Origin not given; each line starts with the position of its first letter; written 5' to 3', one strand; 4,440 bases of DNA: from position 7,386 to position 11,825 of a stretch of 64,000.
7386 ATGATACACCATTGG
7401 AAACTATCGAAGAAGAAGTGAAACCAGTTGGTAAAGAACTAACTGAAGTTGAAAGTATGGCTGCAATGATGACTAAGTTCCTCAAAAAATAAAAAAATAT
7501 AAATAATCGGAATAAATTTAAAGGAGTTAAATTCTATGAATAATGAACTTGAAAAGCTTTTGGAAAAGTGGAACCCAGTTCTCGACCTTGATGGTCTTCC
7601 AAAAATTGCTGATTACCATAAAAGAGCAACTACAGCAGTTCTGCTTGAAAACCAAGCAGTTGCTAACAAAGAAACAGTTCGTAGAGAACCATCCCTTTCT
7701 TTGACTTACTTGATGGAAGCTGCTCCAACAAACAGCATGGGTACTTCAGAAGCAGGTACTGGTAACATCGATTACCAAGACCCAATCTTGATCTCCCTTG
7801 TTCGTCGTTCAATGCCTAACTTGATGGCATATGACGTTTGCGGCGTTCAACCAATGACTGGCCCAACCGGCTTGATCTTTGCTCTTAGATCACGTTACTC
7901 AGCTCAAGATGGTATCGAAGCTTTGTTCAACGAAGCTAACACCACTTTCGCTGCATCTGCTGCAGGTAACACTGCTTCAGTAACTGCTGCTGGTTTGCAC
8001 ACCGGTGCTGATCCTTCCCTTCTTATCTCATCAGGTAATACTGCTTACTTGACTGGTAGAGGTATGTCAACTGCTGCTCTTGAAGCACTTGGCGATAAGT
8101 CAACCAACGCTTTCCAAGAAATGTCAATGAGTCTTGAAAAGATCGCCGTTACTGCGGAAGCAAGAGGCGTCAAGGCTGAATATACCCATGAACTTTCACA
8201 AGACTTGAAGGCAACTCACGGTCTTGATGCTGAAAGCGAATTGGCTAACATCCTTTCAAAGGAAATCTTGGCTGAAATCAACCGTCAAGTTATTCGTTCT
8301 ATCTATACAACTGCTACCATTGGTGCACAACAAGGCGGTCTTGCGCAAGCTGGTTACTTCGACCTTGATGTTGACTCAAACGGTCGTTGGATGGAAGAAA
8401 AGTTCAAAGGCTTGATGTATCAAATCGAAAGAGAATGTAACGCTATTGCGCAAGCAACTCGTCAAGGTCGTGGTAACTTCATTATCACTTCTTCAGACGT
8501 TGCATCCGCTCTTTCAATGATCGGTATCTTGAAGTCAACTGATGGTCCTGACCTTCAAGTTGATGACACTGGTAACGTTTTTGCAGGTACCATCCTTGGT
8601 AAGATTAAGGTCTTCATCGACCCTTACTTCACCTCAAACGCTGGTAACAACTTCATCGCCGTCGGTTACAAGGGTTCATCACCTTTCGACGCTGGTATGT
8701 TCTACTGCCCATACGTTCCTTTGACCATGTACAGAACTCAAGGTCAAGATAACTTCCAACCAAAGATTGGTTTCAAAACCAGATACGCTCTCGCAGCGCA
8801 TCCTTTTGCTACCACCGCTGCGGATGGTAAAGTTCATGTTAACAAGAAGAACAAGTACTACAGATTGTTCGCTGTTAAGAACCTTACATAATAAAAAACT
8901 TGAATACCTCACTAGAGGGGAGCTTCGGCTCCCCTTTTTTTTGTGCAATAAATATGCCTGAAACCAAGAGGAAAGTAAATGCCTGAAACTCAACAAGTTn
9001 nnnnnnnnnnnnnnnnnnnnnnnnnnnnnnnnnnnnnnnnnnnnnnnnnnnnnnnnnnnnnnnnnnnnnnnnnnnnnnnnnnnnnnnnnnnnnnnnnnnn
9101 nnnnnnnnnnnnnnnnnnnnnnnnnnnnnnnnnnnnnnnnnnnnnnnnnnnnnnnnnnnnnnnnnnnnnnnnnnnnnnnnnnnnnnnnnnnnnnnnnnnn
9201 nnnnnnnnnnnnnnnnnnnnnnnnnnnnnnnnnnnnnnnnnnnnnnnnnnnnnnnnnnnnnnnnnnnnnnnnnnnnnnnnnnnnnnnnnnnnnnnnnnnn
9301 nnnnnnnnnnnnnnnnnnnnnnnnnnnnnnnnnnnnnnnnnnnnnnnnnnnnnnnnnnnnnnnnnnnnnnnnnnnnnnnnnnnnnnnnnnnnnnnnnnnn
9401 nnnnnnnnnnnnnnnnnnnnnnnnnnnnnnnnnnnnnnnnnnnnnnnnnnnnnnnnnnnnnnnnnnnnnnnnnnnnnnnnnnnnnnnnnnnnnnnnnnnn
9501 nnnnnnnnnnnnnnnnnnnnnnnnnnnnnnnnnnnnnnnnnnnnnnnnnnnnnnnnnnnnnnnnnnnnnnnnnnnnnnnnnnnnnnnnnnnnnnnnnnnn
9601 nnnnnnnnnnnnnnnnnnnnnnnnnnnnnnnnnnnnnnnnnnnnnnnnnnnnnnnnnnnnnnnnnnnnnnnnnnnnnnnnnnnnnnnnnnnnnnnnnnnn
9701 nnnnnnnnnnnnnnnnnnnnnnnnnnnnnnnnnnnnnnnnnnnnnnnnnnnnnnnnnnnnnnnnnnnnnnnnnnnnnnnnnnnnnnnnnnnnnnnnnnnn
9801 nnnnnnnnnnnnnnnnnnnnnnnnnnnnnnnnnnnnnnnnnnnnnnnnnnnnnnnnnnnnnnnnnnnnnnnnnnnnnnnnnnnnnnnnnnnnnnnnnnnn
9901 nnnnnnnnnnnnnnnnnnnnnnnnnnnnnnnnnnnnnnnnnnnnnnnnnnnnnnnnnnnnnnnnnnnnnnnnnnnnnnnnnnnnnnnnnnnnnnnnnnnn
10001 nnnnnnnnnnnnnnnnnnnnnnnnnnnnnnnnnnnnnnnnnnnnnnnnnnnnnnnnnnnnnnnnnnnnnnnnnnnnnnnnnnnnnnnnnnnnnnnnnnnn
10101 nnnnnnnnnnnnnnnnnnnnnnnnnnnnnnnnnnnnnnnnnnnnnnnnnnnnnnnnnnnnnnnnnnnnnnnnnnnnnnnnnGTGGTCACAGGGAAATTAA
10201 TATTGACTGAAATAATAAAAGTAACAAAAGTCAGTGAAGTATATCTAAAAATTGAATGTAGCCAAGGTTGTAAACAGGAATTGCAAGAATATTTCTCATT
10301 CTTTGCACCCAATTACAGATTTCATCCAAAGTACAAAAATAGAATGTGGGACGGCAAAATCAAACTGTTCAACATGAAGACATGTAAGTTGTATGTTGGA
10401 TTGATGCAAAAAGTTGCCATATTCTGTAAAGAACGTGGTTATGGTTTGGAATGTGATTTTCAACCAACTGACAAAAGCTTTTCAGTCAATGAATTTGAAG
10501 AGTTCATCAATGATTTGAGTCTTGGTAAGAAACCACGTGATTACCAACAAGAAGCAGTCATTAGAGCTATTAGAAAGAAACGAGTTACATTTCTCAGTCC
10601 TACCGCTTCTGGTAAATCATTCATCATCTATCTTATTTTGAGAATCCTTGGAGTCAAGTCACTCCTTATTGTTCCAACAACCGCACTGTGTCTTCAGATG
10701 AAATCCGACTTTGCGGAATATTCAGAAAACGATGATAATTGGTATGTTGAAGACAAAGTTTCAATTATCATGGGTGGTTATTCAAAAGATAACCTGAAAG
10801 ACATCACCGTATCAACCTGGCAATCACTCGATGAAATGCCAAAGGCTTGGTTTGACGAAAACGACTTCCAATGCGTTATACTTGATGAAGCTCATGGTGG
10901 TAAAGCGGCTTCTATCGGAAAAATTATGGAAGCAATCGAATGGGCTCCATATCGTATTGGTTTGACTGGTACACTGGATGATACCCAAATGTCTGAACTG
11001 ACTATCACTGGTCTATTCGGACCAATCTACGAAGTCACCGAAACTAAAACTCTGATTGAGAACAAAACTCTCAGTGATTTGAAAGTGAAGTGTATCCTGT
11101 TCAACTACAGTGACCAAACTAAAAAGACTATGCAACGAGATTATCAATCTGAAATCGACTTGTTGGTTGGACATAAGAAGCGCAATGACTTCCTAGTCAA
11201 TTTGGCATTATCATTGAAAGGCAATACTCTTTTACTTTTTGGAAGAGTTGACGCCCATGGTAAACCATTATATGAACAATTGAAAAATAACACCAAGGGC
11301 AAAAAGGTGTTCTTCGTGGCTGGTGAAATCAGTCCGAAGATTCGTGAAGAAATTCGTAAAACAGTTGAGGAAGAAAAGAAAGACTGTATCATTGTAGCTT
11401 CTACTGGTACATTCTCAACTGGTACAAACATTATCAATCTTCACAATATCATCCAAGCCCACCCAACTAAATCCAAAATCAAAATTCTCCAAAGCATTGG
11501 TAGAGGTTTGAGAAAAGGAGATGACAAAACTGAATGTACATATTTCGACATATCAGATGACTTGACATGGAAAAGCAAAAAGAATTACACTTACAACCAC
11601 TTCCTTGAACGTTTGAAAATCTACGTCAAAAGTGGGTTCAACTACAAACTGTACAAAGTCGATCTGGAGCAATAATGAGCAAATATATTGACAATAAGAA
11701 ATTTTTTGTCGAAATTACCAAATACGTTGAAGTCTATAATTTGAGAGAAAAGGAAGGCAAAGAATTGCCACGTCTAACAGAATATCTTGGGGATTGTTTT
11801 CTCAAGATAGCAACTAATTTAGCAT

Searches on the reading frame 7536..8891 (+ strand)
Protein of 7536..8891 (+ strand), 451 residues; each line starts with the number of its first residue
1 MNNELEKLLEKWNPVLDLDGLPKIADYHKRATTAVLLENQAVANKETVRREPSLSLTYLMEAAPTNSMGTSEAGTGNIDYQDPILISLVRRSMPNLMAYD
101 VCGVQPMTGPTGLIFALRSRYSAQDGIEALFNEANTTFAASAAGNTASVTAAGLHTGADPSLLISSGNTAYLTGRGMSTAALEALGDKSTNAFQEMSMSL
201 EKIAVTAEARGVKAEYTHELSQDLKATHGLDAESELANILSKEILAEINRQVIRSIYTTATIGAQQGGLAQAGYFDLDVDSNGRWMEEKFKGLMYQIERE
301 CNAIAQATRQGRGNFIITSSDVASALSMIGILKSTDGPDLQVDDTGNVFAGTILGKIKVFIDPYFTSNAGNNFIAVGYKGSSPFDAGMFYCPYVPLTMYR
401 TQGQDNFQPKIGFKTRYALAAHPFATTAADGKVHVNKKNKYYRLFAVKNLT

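Call 14: search_protein_families(library=phrogs, proteins=[window:7536-8891:+])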
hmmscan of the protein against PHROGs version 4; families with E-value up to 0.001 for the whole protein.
window:7536-8891:+ (451 aa): 3 families
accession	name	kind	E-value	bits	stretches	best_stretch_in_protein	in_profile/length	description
phrog_138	-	head and packaging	2.8e-140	469.3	1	5-450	3-443/444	major head protein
phrog_1014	-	unknown function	7.1e-06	25.9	1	196-428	322-549/567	-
phrog_12830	-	head and packaging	0.00028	22.2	1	86-115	97-126/128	major head protein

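Call 15: search_dna_similar(query=window:7536-8891:+, collection=phages, mode=protein, max_rows=15)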
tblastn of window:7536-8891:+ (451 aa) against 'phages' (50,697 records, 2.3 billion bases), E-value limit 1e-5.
Records with a match: 2585; places in all: 2597; records where one place covers at least 80% of the query: 2465.
Best place of each record, by identity: 60-80% 1; <60% 2584.
By first word of the organism name: Escherichia 671; Synechococcus 389; Klebsiella 332; Salmonella 203; Vibrio 136; Shigella 89; Aeromonas 86; Acinetobacter 71; Cyanophage 61; Enterobacter 58; and 60 more.
By host as written in the record: - 461; Escherichia coli 282; Klebsiella pneumoniae 115; Synechococcus 107; Escherichia coli O157:H7 39; Synechococcus sp. 38; Salmonella enterica 29; Synechococcus sp. WH7803 28; and 574 more.
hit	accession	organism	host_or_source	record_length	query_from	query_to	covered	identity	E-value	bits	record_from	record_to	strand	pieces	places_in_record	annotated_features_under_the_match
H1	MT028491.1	Ochrobactrum phage vB_OspM_OC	Ochrobactrum sp. POC9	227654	1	450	100%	62.6%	2e-170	536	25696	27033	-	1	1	major capsid protein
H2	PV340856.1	Synechococcus phage Sf-FS3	Synechococcus sp. WH8102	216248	2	450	100%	56.3%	9e-151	479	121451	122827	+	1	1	ATP-binding protein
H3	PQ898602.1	Synechococcus phage S-SCSM2R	Synechococcus sp. WH7803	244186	1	450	100%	55.9%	5e-147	469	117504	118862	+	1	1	major capsid protein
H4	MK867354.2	Synechococcus phage S-SCSM1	Synechococcus sp. WH 7803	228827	6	450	99%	55.3%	6e-144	460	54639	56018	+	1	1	major capsid protein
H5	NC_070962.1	Synechococcus phage S-SCSM1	Synechococcus sp. WH 7803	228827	6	450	99%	55.3%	6e-144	460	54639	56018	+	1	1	major head protein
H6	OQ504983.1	Synechococcus phage S-8S55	Parasynechococcus marenigrum WH 8102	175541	6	450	99%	55.3%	8e-141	451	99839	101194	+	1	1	major capsid protein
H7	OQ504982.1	Synechococcus phage S-8S53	Parasynechococcus marenigrum WH 8102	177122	6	450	99%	55.3%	1e-140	450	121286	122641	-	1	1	major capsid protein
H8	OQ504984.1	Synechococcus phage S-8S56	Parasynechococcus marenigrum WH 8102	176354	6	450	99%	55.1%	2e-140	449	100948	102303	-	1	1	major capsid protein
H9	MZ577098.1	Methylophilales phage Melnitz-3 EXVC039M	Methylophilales_sp._H5P1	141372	4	450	99%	54.7%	7e-140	448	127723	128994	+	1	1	major capsid protein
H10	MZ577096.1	Methylophilales phage Melnitz-2 EXVC040M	Methylophilales_sp._H5P1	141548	4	450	99%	54.7%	7e-140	448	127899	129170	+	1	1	major capsid protein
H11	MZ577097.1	Methylophilales phage Melnitz EXVC044M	Methylophilales_sp._H5P1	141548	4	450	99%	54.7%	7e-140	448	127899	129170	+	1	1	major capsid protein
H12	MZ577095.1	Methylophilales phage Melnitz-1 EXVC043M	Methylophilales_sp._H5P1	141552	4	450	99%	54.7%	7e-140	448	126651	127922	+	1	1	hypothetical protein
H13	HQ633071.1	Synechococcus phage S-SKS1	Synechococcus sp. WH7803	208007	6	450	99%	54.7%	5e-140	448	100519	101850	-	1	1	major capsid protein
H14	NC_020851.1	Synechococcus phage S-SKS1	Synechococcus sp. WH7803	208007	6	450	99%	54.7%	5e-140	448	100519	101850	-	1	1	major head protein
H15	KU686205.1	Synechococcus phage S-CAM9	Synechococcus sp.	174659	6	450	99%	54.6%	7e-140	448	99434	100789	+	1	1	major capsid protein | hypothetical protein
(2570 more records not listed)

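Call 80: get_annotated_region(hit=H1, flank=4000)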
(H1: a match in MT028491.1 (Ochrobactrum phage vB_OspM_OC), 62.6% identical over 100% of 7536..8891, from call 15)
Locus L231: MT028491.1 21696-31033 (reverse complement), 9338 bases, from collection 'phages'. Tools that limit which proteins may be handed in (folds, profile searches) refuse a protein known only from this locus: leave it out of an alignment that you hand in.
description: Ochrobactrum phage vB_OspM_OC, complete genome.
organism: Ochrobactrum phage vB_OspM_OC (NCBI taxid 2712956)
taxonomy: Viruses; Duplodnaviria; Heunggongvirae; Uroviricota; Caudoviricetes; Kyanoviridae
host: Ochrobactrum sp. POC9; source: sewage; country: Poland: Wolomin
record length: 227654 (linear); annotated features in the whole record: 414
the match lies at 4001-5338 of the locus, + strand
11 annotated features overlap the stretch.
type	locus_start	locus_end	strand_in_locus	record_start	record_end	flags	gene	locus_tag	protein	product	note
CDS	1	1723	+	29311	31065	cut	-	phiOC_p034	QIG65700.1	portal protein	T4-like gp20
CDS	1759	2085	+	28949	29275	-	-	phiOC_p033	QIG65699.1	hypothetical protein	-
CDS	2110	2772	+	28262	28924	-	-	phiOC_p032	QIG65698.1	prohead core scaffolding protein and protease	primosomal protein; T4-like gp21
CDS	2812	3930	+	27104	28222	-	-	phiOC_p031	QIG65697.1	prohead core protein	-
CDS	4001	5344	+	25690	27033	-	-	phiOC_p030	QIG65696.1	major capsid protein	T4-like gp24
CDS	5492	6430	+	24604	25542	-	-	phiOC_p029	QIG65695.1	GIY-YIG domain-containing protein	N-terminal catalytic GIY-YIG domain of bacteriophage T4 segABC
CDS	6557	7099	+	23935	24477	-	-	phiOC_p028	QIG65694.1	baseplate wedge subunit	T4-like gp6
CDS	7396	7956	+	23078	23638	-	-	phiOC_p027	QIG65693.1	hypothetical protein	-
CDS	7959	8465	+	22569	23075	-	-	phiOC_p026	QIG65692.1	hypothetical protein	-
CDS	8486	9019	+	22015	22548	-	-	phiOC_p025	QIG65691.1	hypothetical protein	-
CDS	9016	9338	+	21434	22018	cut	-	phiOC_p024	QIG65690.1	hypothetical protein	-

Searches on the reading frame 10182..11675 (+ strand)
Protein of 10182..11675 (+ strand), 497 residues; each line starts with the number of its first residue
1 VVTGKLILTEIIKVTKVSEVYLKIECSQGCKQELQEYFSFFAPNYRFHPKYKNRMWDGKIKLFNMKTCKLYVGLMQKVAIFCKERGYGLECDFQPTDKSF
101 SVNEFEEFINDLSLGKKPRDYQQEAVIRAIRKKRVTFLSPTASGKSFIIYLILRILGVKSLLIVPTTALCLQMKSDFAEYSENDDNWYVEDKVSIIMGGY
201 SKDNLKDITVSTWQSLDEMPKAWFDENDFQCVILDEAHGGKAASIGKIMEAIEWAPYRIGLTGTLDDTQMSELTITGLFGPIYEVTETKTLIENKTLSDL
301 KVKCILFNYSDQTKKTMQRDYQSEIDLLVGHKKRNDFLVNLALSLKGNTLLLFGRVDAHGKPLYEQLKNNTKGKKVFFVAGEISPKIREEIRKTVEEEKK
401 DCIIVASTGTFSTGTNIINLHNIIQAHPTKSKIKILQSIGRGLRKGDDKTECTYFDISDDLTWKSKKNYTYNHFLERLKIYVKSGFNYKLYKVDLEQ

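Call 14: search_protein_families(library=phrogs, proteins=[window:10182-11675:+])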
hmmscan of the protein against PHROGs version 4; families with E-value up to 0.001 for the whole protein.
window:10182-11675:+ (497 aa): 8 families
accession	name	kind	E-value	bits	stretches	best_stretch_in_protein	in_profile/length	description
phrog_16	-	DNA, RNA and nucleotide metabolism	9.9e-93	313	1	113-489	268-620/986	DNA helicase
phrog_9690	-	DNA, RNA and nucleotide metabolism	1.1e-83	281.8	1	196-495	10-306/306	DNA helicase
phrog_16259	-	DNA, RNA and nucleotide metabolism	1.4e-64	219.5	1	12-290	4-286/330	DNA helicase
phrog_62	-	DNA, RNA and nucleotide metabolism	5e-19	68.3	2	89-264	682-848/1881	DNA helicase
phrog_17901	-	DNA, RNA and nucleotide metabolism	1.5e-15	58.6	1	398-495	8-105/109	DNA helicase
phrog_6819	-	DNA, RNA and nucleotide metabolism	2.7e-12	46.9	1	121-251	24-157/645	Holliday junction branch migration helicase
phrog_16694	-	unknown function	4e-06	26.1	0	113-243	270-415/1010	-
phrog_2488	-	DNA, RNA and nucleotide metabolism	2.9e-05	24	0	108-178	19-92/579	DNA helicase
